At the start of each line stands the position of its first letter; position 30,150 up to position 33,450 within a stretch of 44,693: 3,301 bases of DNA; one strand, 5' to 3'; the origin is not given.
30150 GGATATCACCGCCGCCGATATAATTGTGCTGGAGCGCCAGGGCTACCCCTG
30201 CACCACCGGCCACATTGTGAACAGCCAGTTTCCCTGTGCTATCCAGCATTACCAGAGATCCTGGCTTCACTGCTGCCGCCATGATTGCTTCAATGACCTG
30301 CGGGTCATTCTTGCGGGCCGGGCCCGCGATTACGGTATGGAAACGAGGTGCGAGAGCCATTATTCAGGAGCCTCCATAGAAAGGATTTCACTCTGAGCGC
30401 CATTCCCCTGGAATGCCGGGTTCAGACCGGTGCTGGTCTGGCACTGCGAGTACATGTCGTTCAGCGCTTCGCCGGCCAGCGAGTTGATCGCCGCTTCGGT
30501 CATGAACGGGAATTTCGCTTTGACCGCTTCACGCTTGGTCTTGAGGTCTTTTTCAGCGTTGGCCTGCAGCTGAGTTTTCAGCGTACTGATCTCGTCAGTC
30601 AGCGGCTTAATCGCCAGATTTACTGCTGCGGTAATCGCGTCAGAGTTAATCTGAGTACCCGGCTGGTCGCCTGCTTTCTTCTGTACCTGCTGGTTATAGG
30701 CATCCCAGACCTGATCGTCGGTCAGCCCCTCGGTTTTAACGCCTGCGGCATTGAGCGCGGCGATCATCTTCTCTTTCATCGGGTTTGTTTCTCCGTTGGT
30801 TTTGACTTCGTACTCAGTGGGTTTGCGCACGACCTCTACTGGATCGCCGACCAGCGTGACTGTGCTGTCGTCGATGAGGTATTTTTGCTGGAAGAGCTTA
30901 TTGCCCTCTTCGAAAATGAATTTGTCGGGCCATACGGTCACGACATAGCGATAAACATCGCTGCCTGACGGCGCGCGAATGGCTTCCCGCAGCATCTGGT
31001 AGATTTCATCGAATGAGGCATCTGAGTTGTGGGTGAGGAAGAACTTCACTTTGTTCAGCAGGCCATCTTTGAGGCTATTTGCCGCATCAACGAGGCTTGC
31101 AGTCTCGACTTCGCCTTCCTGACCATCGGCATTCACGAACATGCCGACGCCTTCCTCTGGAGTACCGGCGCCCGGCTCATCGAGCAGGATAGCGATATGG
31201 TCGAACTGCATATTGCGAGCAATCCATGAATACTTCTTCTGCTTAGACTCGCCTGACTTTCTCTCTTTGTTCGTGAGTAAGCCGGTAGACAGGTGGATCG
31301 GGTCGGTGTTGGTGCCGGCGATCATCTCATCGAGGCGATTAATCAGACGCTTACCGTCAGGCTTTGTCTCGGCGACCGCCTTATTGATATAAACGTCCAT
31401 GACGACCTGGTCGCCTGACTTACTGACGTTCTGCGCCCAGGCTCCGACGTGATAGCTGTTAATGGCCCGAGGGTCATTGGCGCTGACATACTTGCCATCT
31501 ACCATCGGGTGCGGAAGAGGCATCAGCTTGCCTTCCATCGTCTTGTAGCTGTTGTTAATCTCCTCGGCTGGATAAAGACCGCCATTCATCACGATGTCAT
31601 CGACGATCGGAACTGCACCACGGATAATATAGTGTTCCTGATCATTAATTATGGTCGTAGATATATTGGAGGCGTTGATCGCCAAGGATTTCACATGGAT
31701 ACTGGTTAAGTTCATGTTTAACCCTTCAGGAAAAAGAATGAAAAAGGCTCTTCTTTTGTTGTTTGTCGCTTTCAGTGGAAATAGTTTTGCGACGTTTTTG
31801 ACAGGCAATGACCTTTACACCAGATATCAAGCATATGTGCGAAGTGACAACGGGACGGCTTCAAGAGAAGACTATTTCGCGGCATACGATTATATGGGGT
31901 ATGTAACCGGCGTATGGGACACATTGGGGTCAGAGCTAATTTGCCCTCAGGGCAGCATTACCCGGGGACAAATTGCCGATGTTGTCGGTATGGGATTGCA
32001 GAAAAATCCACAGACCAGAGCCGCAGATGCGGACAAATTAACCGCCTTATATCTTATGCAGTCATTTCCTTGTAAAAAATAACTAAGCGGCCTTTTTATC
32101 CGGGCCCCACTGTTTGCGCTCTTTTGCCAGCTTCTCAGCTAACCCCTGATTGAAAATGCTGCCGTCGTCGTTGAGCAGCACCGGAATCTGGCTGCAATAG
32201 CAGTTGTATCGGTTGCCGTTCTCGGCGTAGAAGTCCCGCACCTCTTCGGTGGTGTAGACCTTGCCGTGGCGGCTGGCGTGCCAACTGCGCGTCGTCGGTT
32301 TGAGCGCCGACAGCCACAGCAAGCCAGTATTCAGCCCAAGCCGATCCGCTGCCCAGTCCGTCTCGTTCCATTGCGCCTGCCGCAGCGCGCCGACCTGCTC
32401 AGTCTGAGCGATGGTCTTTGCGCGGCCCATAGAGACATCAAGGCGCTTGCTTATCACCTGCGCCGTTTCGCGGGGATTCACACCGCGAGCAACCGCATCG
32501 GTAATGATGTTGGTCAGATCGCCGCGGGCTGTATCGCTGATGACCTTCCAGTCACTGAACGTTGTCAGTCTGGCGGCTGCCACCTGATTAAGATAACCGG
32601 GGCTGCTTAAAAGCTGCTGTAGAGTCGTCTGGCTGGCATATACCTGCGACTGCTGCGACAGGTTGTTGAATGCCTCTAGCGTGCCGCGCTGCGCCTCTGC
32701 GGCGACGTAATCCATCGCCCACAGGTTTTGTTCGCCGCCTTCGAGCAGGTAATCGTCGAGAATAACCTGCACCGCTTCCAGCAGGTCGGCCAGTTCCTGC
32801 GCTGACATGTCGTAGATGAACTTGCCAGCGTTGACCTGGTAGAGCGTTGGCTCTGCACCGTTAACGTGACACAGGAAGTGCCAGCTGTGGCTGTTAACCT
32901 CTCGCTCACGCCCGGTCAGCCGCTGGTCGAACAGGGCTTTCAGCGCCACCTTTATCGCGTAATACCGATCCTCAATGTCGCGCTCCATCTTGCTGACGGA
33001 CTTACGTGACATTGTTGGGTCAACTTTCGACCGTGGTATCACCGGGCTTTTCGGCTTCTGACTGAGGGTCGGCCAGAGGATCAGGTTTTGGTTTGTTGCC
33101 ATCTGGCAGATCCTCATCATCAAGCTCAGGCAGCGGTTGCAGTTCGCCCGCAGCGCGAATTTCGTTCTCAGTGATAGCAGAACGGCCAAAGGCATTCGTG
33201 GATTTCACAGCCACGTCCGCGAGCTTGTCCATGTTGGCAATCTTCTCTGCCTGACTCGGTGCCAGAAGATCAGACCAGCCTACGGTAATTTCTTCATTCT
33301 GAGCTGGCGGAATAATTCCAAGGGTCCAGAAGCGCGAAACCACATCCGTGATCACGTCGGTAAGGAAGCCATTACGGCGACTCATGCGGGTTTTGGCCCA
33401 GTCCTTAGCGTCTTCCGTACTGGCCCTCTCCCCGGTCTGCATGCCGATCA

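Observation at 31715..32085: Signal-peptide protein encoded antisense between two head genes with zero intergenic slack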

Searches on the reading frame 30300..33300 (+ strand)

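Call 77: search_protein_families(library=pfam, proteins=[L001:2994-3194:+], max_evalue=0.1)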
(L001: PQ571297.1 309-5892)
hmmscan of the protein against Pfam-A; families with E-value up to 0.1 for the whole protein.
L001:2994-3194:+ (66 aa): 0 families
